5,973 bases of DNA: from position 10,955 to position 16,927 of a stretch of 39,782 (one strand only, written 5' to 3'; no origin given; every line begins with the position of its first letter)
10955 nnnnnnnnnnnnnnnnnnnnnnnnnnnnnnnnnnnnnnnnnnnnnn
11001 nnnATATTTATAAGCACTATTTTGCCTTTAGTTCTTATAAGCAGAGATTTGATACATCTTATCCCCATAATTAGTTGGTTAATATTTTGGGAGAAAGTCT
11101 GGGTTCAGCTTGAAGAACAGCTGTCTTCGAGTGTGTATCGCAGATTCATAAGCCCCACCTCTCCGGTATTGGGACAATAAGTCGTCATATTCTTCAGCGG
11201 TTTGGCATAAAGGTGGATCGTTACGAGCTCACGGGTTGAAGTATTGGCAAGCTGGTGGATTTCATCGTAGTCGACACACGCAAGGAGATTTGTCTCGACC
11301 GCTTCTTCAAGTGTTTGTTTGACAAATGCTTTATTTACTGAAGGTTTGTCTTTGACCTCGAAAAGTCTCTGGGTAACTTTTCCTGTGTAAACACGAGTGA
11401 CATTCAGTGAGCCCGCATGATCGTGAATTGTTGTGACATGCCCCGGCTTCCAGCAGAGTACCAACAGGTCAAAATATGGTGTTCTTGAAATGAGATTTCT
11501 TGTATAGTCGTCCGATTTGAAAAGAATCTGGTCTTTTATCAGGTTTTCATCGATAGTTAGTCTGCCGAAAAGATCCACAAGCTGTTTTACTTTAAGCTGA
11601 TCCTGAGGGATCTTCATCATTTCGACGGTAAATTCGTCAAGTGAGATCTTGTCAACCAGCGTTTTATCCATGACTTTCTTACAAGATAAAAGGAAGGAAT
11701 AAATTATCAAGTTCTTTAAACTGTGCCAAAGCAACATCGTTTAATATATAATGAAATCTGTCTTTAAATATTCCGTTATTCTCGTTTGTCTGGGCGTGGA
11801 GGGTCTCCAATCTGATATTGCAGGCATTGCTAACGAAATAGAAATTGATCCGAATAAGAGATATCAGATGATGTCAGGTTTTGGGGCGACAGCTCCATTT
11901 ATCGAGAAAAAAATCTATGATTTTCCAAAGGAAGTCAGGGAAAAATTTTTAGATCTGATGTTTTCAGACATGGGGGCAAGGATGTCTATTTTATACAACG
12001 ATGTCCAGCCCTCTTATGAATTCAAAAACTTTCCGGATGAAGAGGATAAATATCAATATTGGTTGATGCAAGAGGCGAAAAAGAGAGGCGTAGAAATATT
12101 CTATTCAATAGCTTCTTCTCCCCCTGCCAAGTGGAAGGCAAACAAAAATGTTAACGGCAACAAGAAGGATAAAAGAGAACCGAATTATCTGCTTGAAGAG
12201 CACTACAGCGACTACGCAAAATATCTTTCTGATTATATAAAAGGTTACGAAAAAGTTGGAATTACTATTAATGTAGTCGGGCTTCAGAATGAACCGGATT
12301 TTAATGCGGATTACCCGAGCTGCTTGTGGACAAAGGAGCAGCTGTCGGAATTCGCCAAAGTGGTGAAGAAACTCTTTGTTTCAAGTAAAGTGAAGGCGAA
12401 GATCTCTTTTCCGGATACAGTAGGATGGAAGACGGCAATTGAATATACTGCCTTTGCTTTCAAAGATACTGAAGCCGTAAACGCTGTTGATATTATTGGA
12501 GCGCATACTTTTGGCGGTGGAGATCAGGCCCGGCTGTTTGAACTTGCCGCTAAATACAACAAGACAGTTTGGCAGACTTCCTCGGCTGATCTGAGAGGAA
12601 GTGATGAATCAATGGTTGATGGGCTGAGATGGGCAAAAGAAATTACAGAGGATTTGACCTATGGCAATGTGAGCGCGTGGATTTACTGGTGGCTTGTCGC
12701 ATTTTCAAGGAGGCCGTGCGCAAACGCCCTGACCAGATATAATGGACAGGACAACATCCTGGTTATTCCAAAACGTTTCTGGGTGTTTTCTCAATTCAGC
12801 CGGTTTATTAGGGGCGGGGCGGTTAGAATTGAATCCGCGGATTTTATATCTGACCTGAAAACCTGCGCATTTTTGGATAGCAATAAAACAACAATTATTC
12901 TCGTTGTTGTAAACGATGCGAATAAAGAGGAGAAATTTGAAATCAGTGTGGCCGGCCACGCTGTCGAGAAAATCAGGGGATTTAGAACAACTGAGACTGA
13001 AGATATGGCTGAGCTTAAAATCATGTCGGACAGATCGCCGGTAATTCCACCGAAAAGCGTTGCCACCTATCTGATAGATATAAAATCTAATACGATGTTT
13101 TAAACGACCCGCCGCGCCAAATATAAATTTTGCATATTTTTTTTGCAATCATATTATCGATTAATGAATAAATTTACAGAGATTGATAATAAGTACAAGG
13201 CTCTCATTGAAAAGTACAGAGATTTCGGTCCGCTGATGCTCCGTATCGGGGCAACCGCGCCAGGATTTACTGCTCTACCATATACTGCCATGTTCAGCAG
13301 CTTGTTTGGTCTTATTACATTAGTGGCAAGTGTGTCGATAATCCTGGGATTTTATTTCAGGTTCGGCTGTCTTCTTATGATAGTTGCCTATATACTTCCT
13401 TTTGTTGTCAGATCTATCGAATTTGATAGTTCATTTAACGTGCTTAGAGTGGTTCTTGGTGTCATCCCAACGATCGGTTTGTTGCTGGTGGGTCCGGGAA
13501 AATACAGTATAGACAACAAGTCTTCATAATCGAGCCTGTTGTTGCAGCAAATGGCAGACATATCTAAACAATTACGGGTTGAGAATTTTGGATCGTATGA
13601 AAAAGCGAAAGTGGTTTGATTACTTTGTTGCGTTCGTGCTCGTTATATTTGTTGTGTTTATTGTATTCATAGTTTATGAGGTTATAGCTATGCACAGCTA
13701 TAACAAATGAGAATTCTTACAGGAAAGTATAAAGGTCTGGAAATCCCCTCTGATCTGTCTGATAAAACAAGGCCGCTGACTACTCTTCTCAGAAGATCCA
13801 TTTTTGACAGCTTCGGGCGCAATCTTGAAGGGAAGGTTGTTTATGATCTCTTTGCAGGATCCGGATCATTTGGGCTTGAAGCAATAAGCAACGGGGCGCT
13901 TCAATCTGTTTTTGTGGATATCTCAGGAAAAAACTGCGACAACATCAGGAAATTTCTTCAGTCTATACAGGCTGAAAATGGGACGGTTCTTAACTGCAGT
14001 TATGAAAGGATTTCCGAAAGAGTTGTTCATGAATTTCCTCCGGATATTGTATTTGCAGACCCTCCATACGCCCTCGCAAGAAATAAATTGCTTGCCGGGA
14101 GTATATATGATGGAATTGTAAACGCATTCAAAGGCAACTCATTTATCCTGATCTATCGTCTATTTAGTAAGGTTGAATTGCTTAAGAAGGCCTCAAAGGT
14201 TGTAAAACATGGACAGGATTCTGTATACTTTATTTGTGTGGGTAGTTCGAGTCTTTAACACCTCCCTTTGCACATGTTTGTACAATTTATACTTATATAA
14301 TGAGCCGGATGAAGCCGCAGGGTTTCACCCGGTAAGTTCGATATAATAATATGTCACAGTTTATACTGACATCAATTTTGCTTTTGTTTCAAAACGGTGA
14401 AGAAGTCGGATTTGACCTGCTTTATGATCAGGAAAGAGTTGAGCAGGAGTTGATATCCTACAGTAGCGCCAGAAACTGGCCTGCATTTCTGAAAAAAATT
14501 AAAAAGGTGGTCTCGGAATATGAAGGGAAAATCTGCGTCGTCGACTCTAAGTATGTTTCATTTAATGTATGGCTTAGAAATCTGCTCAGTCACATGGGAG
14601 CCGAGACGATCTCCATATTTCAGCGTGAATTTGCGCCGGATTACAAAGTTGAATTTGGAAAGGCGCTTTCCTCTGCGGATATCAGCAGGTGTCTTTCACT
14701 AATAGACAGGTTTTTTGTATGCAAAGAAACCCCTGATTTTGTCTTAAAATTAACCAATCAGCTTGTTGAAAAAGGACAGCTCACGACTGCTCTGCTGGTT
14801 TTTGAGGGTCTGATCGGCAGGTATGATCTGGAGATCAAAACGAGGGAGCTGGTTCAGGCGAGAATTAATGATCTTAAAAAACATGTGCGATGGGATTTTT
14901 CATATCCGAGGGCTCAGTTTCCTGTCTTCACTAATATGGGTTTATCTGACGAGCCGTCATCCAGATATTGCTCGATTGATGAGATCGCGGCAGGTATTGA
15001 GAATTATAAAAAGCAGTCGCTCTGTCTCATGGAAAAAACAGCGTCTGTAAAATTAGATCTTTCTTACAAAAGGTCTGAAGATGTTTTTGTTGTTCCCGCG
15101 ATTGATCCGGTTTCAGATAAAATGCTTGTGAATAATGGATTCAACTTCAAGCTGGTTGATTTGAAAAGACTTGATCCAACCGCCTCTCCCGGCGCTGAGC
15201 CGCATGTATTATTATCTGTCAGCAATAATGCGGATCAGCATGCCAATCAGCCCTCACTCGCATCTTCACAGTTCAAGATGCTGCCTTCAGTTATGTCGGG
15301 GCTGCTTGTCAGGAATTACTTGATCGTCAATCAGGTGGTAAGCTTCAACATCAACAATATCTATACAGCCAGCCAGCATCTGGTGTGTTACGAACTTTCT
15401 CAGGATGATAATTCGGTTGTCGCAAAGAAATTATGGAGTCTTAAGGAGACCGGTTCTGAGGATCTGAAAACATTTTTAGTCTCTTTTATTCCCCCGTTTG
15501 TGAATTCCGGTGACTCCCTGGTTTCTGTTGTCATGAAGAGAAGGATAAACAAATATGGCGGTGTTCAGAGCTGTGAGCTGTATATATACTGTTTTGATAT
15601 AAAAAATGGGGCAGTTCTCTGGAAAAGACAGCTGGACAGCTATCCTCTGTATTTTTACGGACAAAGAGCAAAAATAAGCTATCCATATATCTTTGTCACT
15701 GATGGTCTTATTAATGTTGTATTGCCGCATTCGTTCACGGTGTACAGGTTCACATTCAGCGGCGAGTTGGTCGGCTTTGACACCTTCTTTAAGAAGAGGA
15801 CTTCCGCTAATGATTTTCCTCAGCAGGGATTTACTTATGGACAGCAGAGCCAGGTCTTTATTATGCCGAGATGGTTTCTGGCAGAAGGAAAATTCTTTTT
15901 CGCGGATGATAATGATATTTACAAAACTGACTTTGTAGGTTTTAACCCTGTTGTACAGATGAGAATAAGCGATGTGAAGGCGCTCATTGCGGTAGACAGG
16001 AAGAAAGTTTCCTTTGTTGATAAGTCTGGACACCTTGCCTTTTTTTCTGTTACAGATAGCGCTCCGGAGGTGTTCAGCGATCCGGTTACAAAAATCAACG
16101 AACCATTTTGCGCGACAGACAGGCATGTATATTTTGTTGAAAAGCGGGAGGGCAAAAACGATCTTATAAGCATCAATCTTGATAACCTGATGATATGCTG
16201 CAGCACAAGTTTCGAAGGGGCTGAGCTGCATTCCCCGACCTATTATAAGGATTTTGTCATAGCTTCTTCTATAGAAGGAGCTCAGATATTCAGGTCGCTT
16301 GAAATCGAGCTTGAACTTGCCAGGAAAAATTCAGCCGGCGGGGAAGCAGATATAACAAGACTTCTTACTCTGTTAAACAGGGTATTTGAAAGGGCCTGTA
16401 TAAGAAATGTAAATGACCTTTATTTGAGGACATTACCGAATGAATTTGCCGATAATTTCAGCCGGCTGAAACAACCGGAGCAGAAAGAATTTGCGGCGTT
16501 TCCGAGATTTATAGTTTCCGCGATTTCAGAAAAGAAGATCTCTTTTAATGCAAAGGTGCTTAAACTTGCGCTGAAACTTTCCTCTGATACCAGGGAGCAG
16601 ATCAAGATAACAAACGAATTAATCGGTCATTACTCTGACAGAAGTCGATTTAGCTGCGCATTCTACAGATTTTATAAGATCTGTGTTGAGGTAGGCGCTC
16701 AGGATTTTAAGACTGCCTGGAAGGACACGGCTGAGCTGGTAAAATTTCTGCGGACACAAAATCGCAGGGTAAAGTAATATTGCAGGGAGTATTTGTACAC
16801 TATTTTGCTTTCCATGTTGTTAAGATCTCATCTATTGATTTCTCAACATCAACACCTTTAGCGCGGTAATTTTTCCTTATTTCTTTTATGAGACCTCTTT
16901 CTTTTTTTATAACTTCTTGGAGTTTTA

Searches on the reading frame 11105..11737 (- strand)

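Call 25: search_protein_families(library=pfam, proteins=[window:11105-11737:-], max_evalue=0.001)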
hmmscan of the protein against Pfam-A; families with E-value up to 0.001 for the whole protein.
window:11105-11737:- (210 aa): 1 family
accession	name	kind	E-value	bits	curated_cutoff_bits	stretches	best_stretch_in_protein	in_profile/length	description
PF05995.18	CDO_I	-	3.5e-17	62.9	23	1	45-187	25-167/170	Cysteine dioxygenase type I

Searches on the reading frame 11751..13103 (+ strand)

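Call 37: search_protein_families(library=pfam, proteins=[window:11751-13103:+], max_evalue=0.01)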
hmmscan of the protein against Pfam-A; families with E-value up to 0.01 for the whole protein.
window:11751-13103:+ (450 aa): 4 families
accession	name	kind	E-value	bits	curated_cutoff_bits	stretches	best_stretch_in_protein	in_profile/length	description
PF14587.12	Glyco_hydr_30_2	-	5.2e-17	62.7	27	1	99-221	103-225/364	O-Glycosyl hydrolase family 30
PF02057.21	Glyco_hydro_59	-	3.3e-13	50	27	1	55-317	17-256/294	Glycosyl hydrolase family 59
PF17189.10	Glyco_hydro_30C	-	2.5e-07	31.2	22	1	356-440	1-65/65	Glycosyl hydrolase family 30 beta sandwich domain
PF02055.22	Glyco_hydro_30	-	3e-07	30.2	23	1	73-294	50-278/348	Glycosyl hydrolase family 30 TIM-barrel domain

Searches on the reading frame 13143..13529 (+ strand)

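Call 37: search_protein_families(library=pfam, proteins=[window:13143-13529:+], max_evalue=0.01)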
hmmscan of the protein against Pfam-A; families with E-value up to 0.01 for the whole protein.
window:13143-13529:+ (128 aa): 2 families
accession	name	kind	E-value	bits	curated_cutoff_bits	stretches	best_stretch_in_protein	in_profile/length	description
PF05090.19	HTTM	-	0.003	17.6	27.7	1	49-89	57-96/259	HTTM domain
PF07681.17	DoxX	-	0.0041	18.2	23.6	1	36-84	27-77/85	DoxX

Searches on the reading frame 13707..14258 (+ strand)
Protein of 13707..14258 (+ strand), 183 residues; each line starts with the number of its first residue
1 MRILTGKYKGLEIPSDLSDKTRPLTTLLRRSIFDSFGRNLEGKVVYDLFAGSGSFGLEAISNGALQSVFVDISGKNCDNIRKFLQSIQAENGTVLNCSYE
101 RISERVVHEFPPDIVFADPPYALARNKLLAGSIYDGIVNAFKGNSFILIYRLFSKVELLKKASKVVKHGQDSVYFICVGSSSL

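Call 37: search_protein_families(library=pfam, proteins=[window:13707-14258:+], max_evalue=0.01)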
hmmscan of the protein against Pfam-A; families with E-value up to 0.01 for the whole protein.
window:13707-14258:+ (183 aa): 4 families
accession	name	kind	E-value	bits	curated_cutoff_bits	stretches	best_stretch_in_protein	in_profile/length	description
PF03602.21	Cons_hypoth95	-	2.9e-27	95.9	24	1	1-125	1-127/182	Conserved hypothetical protein 95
PF02086.21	MethyltransfD12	-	2.7e-06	27.7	22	0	78-123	146-187/253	D12 class N6 adenine-specific DNA methyltransferase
PF01555.25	N6_N4_Mtase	-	0.0018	18.7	26.7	0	41-63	181-203/221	DNA methylase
PF05002.20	SGS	-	0.0066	17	23.9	1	62-114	23-76/82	SGS domain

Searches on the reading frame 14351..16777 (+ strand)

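Call 6: search_protein_families(library=pfam, proteins=[window:14351-16777:+], max_evalue=0.01)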
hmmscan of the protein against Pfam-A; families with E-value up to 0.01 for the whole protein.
window:14351-16777:+ (808 aa): 1 family
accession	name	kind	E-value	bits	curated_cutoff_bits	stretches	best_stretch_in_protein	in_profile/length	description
PF13360.13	PQQ_2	-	0.0036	17.4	27.6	0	538-609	157-223/233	Outer membrane protein assembly factor BamB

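Call 37: search_protein_families(library=pfam, proteins=[window:14351-16777:+], max_evalue=0.01)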
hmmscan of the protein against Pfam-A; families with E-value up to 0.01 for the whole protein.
window:14351-16777:+ (808 aa): 1 family
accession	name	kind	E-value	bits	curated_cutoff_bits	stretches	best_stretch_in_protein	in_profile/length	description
PF13360.13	PQQ_2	-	0.0036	17.4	27.6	0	538-609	157-223/233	Outer membrane protein assembly factor BamB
